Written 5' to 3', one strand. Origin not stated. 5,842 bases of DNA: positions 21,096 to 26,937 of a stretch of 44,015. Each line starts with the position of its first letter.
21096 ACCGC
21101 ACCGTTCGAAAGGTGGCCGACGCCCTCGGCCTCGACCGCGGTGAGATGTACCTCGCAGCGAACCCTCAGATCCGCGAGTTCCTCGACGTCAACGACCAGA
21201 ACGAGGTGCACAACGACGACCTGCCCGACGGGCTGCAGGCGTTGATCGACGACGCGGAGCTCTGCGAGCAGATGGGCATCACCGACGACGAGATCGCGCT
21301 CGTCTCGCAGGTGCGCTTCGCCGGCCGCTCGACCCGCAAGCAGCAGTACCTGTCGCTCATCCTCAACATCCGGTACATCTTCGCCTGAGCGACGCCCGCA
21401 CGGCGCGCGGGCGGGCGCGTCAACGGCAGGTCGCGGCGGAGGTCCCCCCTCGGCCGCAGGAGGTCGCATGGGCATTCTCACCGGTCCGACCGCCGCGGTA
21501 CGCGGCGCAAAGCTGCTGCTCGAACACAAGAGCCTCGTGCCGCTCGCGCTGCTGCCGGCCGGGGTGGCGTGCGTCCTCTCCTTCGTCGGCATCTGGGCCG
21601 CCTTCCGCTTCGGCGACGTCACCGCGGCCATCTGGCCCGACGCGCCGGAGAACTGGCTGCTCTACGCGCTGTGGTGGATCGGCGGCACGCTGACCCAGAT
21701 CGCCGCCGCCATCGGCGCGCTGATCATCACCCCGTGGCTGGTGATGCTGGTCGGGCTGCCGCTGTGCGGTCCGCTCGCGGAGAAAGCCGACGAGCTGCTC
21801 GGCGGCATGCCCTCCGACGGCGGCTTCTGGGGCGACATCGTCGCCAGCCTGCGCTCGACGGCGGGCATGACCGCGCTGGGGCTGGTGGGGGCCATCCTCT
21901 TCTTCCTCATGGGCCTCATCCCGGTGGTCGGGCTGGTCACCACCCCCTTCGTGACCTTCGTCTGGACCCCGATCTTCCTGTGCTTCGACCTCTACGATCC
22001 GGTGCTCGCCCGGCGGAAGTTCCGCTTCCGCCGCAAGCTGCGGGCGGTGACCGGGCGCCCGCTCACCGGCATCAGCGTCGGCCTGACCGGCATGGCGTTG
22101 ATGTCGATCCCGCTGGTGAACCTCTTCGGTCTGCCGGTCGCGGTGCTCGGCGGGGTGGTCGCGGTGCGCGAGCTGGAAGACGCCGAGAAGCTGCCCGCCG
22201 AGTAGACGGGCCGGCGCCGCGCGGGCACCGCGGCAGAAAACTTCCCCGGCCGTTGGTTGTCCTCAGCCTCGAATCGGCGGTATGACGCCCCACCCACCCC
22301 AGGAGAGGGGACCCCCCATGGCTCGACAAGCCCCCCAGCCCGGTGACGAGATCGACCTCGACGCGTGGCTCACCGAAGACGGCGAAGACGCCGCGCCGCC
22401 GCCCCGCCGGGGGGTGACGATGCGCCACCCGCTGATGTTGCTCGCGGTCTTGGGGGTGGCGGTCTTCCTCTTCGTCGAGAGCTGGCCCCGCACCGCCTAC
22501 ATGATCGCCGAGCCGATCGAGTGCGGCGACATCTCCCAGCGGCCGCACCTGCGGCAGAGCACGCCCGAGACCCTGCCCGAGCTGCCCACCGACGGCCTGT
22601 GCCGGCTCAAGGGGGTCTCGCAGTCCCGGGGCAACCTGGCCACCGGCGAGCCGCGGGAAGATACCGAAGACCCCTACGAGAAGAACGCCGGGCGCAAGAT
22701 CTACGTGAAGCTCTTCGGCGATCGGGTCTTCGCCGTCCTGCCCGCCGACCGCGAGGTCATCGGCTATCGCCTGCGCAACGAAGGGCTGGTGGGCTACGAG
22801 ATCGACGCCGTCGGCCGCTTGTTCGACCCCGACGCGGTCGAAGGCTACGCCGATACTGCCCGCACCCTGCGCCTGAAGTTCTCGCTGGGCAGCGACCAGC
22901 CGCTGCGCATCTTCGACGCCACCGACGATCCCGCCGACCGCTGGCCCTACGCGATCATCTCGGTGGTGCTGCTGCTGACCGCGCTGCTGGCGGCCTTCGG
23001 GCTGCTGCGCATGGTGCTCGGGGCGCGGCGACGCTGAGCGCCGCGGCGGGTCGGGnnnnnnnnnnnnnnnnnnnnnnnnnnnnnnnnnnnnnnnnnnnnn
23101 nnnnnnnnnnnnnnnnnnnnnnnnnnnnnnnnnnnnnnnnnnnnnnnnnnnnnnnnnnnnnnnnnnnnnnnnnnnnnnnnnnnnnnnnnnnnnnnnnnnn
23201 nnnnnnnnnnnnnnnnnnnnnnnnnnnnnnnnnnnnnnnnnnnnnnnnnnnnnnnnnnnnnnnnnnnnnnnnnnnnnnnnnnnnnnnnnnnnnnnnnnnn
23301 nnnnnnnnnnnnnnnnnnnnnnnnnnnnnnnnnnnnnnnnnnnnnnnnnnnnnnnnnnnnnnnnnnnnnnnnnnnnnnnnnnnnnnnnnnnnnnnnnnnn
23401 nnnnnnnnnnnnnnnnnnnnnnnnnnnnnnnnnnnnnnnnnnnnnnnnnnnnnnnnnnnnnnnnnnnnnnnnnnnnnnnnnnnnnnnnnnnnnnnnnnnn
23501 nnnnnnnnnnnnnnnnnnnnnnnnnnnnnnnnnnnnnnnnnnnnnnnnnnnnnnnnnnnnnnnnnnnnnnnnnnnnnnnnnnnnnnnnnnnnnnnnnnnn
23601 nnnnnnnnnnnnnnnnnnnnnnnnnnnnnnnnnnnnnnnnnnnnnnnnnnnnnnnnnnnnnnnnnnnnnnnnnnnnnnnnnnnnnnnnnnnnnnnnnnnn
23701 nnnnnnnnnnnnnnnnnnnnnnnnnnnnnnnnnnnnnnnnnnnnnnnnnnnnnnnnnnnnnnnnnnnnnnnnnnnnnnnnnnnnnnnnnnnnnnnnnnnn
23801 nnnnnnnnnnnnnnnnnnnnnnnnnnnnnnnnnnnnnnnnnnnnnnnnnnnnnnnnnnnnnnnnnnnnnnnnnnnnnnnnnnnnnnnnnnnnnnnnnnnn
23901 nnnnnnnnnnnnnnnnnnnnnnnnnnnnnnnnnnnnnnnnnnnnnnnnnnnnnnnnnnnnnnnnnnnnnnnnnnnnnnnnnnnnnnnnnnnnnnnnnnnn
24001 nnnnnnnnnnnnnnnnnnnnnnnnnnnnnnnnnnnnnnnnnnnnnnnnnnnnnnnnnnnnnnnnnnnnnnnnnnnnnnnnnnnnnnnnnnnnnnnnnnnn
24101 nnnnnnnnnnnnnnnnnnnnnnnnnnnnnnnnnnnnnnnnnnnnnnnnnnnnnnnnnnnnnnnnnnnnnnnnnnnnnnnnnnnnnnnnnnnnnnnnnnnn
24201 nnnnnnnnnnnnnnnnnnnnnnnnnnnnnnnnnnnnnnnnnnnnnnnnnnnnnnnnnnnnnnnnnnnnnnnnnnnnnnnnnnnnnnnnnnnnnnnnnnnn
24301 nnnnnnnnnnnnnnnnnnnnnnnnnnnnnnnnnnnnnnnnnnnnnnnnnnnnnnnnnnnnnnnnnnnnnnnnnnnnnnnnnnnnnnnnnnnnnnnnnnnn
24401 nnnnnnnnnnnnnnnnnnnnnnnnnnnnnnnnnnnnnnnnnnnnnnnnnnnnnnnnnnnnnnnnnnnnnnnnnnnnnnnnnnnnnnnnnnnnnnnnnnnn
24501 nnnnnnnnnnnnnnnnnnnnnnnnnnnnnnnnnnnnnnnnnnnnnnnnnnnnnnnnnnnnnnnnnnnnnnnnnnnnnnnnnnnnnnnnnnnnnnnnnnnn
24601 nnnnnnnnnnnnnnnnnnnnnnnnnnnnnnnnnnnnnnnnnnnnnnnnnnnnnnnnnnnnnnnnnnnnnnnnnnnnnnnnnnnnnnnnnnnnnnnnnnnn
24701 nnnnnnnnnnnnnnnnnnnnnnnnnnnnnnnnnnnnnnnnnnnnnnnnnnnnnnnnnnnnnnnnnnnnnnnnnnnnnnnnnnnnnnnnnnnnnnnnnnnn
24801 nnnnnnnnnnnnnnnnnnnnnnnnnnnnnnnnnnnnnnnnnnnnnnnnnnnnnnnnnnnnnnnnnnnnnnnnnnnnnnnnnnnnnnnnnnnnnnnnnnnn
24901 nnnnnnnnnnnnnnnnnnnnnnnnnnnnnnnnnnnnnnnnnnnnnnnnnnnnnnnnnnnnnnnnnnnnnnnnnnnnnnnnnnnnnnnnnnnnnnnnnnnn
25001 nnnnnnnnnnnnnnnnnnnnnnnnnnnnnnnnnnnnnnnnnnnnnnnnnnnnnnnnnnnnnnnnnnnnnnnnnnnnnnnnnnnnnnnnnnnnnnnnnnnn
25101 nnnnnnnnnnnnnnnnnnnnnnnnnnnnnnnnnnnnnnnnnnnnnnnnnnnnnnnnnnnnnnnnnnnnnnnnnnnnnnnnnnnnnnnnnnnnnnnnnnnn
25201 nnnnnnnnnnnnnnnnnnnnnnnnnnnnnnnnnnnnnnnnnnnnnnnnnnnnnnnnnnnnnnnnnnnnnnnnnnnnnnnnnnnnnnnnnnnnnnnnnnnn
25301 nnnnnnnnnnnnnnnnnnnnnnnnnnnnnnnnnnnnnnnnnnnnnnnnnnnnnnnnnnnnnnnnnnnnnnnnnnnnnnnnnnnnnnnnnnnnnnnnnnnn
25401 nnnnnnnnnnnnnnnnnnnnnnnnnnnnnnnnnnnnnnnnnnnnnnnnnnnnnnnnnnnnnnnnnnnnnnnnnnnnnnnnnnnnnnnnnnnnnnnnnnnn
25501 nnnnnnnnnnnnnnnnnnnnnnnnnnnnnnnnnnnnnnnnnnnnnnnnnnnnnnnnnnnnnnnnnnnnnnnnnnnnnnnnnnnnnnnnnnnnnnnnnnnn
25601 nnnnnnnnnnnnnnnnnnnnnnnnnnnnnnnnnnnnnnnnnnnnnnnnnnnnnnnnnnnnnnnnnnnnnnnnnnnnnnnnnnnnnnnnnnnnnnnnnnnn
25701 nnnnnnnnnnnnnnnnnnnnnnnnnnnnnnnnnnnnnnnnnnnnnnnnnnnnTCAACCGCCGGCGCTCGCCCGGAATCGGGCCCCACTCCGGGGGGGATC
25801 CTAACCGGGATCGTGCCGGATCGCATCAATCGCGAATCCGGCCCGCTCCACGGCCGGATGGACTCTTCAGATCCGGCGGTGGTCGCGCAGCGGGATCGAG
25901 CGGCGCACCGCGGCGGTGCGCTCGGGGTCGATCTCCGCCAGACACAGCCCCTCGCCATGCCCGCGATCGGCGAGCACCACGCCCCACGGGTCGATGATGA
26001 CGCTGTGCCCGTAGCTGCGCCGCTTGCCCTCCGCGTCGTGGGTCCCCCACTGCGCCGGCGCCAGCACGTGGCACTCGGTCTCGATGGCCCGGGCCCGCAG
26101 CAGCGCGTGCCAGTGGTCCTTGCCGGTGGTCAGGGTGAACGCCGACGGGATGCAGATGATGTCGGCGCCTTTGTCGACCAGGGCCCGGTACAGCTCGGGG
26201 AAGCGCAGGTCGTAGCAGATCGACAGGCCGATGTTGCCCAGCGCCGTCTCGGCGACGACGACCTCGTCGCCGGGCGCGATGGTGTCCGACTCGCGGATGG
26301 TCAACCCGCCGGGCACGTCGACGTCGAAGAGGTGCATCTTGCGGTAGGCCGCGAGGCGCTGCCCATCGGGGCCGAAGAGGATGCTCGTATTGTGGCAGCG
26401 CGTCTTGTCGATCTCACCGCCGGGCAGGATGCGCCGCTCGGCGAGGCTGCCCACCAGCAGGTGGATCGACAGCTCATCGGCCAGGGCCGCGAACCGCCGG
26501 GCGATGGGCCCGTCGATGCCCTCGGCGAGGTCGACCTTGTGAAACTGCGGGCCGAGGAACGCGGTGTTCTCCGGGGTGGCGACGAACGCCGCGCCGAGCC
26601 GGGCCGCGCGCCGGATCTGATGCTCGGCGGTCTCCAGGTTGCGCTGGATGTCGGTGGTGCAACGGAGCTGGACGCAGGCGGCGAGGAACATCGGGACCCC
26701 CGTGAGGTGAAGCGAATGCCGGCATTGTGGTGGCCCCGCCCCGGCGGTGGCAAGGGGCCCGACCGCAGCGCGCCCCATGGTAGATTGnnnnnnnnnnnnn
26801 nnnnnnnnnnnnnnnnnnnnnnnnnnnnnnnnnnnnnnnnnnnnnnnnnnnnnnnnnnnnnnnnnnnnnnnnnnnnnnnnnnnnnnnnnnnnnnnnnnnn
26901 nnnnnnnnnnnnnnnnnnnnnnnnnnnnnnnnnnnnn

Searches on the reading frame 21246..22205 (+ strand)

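Call 36: search_protein_families(library=pfam, proteins=[window:21246-22205:+], max_evalue=0.001)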
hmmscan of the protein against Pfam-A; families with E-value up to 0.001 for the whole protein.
window:21246-22205:+ (319 aa): 1 family
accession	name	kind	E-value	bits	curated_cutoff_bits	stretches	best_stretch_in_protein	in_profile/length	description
PF07264.17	EI24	-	5.1e-24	86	32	1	84-297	2-199/199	Sulfate transporter CysZ/Etoposide-induced protein 2.4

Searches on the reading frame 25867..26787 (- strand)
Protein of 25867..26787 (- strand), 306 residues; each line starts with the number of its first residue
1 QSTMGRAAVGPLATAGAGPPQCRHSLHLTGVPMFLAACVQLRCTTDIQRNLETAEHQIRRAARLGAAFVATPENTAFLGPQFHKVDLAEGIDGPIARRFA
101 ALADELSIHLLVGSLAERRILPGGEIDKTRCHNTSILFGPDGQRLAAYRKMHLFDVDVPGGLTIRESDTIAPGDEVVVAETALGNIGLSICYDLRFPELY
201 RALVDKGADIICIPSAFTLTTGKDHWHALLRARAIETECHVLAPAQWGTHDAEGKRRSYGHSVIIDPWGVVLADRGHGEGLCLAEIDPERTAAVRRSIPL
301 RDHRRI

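Call 36: search_protein_families(library=pfam, proteins=[window:25867-26787:-], max_evalue=0.001)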
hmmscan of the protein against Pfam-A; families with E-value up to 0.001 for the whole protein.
window:25867-26787:- (306 aa): 1 family
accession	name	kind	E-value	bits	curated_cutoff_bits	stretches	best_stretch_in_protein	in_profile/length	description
PF00795.27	CN_hydrolase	-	3e-62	210.7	23.2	1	35-296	1-256/256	Carbon-nitrogen hydrolase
